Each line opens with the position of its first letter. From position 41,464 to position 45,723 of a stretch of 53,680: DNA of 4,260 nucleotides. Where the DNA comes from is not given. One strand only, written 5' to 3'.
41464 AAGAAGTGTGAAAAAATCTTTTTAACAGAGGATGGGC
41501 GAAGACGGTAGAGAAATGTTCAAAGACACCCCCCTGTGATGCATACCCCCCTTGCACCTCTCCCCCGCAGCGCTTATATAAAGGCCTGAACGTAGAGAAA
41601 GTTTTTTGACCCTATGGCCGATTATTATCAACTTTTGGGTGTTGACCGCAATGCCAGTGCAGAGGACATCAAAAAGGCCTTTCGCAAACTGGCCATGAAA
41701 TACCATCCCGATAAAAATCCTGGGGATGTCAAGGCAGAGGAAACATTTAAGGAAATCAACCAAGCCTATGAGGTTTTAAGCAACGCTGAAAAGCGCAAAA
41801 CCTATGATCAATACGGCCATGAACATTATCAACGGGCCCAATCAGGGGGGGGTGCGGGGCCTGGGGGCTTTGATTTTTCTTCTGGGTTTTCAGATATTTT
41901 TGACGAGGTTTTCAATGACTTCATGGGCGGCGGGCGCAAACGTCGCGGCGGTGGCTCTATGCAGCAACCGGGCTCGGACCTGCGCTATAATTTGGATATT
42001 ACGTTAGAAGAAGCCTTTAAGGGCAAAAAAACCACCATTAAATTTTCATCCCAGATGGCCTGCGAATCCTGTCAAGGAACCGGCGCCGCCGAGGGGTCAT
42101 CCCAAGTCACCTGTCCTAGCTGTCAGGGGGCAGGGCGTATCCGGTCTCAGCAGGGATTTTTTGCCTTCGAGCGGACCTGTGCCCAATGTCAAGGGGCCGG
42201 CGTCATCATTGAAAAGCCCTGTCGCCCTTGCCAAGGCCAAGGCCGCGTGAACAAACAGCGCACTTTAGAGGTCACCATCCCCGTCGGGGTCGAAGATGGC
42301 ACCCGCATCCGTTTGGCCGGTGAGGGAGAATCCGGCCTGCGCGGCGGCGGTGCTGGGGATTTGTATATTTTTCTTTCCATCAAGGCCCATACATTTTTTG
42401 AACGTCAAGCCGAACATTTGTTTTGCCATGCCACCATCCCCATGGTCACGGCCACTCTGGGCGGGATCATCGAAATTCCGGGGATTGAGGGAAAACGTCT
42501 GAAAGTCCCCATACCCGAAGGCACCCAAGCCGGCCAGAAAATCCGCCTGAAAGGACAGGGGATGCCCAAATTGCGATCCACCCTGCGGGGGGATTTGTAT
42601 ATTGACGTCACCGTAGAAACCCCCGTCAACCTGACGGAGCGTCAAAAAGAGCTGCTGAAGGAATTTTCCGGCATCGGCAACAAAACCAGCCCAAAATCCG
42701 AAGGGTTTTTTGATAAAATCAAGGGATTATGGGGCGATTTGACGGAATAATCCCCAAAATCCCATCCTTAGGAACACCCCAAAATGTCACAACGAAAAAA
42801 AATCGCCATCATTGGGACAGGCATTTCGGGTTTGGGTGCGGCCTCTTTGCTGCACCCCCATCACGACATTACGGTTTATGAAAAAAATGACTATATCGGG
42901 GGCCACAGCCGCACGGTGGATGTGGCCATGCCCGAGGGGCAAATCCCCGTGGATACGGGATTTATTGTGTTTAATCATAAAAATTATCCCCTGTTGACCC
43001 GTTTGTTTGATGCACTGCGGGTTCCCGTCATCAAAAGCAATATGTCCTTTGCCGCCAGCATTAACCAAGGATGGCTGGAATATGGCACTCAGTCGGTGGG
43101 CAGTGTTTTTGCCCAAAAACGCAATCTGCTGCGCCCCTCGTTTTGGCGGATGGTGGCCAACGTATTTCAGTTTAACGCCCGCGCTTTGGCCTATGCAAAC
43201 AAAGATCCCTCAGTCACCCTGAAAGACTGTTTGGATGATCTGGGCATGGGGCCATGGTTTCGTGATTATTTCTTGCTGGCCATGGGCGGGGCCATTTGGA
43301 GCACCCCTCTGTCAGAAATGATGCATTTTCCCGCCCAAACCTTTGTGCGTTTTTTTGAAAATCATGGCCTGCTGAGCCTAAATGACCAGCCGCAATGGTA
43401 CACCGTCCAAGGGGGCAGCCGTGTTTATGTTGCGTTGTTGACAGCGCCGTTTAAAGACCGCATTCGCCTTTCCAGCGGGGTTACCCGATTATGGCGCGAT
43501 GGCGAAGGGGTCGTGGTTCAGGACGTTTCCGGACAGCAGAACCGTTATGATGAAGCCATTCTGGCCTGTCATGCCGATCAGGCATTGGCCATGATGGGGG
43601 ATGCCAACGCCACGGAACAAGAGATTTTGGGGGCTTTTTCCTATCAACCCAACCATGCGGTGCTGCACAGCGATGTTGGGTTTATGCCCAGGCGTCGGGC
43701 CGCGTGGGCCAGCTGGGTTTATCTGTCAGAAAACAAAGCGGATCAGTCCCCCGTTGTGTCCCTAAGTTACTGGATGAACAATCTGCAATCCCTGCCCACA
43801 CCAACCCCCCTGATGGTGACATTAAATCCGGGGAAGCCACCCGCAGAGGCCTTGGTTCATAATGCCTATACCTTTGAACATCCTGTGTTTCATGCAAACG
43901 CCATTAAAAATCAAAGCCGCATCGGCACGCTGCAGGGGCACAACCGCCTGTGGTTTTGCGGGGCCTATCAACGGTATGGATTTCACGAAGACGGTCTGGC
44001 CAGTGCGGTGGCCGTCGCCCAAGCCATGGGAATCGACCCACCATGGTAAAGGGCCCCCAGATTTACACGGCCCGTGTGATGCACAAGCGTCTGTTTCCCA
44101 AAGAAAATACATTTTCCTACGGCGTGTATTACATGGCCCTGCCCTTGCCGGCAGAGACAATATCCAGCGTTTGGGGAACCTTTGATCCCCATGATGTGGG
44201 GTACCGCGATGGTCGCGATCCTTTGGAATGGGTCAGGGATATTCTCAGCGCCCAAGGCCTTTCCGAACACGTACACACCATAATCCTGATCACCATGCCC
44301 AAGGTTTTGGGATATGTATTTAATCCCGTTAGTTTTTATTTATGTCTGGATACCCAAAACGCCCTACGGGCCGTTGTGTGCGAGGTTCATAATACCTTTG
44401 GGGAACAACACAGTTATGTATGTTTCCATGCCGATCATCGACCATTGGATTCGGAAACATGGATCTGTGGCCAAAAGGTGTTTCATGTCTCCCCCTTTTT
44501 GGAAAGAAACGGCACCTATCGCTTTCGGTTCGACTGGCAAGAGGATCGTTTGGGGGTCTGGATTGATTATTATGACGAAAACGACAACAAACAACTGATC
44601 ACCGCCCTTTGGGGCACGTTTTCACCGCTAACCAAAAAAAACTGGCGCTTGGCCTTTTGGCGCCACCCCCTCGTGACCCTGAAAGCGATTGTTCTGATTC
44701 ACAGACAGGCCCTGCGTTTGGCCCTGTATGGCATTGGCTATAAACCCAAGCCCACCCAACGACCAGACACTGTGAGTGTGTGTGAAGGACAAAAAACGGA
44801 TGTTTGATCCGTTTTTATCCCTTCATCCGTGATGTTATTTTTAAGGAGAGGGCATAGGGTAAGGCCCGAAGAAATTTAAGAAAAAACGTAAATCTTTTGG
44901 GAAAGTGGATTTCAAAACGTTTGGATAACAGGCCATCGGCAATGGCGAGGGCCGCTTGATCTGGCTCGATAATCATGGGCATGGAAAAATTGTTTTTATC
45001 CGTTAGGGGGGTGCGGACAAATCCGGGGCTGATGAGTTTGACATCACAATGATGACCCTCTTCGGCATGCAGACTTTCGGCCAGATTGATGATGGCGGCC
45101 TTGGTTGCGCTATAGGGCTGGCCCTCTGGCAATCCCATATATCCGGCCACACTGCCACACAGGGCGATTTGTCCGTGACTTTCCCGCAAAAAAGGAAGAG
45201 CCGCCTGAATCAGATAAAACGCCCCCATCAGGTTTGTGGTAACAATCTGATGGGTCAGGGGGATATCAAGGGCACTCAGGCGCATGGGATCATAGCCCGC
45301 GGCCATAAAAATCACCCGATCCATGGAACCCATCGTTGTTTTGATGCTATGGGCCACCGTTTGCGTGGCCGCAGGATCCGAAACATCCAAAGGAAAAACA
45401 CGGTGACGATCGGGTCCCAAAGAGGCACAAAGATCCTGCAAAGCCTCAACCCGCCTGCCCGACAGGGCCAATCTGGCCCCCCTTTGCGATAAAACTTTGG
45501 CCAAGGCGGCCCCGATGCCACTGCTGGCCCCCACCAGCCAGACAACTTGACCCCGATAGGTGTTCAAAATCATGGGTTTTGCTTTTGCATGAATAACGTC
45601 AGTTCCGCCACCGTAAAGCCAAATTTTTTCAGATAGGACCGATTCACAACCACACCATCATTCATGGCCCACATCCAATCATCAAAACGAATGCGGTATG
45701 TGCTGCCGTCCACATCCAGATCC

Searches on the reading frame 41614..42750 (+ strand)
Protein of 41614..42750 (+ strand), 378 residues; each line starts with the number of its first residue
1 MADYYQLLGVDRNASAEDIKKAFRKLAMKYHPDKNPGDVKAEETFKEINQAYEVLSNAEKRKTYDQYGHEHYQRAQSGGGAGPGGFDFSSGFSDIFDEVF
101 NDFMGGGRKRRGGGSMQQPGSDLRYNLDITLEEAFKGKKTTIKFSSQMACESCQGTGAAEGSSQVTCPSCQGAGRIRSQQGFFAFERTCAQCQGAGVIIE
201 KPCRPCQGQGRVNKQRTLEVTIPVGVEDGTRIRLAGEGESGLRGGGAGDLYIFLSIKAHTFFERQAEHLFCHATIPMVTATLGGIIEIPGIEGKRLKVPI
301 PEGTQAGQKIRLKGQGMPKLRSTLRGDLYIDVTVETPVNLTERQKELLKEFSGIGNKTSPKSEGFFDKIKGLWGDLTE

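Call 76: search_protein_families(library=pfam, proteins=[window:41614-42750:+], max_evalue=0.00001)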
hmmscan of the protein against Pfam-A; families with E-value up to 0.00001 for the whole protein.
window:41614-42750:+ (378 aa): 3 families
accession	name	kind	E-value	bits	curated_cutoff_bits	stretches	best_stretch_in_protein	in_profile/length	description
PF01556.23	DnaJ_C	-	1.9e-46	158.3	26.6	1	123-337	1-152/152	DnaJ C terminal domain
PF00226.36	DnaJ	-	2.7e-29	101.5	27.8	1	3-65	1-63/63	DnaJ domain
PF00684.25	DnaJ_CXXCXGXG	-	3.6e-14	53.2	32.7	1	150-210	1-65/65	DnaJ central domain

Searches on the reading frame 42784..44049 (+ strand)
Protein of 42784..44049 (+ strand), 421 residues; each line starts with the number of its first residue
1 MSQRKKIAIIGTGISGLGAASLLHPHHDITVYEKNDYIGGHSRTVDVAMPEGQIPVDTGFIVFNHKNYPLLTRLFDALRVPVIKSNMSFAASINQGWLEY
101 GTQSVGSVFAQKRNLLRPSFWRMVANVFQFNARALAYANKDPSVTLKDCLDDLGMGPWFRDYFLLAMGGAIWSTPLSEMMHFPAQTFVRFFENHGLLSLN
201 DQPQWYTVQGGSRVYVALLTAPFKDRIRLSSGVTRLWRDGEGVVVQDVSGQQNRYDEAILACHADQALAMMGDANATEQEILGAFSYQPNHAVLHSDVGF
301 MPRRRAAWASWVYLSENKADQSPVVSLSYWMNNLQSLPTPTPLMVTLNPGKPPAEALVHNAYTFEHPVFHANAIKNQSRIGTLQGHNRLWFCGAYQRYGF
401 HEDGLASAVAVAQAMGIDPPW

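Call 76: search_protein_families(library=pfam, proteins=[window:42784-44049:+], max_evalue=0.00001)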
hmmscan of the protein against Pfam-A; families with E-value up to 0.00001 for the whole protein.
window:42784-44049:+ (421 aa): 2 families
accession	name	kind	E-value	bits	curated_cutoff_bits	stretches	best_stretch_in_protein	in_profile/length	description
PF01593.30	Amino_oxidase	-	1.1e-16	61.7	19.8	1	14-268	1-260/443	Flavin containing amine oxidoreductase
PF13450.12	NAD_binding_8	-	1.3e-13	51.5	21.9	1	9-78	1-68/68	NAD(P)-binding Rossmann-like domain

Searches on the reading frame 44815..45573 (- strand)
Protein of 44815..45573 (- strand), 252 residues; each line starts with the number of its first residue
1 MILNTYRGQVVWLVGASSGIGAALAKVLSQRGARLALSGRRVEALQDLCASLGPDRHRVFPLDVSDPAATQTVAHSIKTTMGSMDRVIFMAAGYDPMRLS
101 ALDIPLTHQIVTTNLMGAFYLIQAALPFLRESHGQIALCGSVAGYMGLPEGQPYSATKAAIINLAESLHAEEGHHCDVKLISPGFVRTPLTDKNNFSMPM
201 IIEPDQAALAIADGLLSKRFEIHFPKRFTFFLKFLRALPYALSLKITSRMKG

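Call 76: search_protein_families(library=pfam, proteins=[window:44815-45573:-], max_evalue=0.00001)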
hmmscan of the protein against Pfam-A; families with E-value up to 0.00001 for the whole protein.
window:44815-45573:- (252 aa): 3 families
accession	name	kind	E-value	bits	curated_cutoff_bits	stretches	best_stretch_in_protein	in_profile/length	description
PF00106.31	adh_short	-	1.2e-34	120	26.6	1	9-194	1-190/195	short chain dehydrogenase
PF13561.12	adh_short_C2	-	1e-27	97.7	27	1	15-194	1-184/236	Enoyl-(Acyl carrier protein) reductase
PF08659.16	KR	-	5.3e-12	46.4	22.6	1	11-171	3-166/180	KR domain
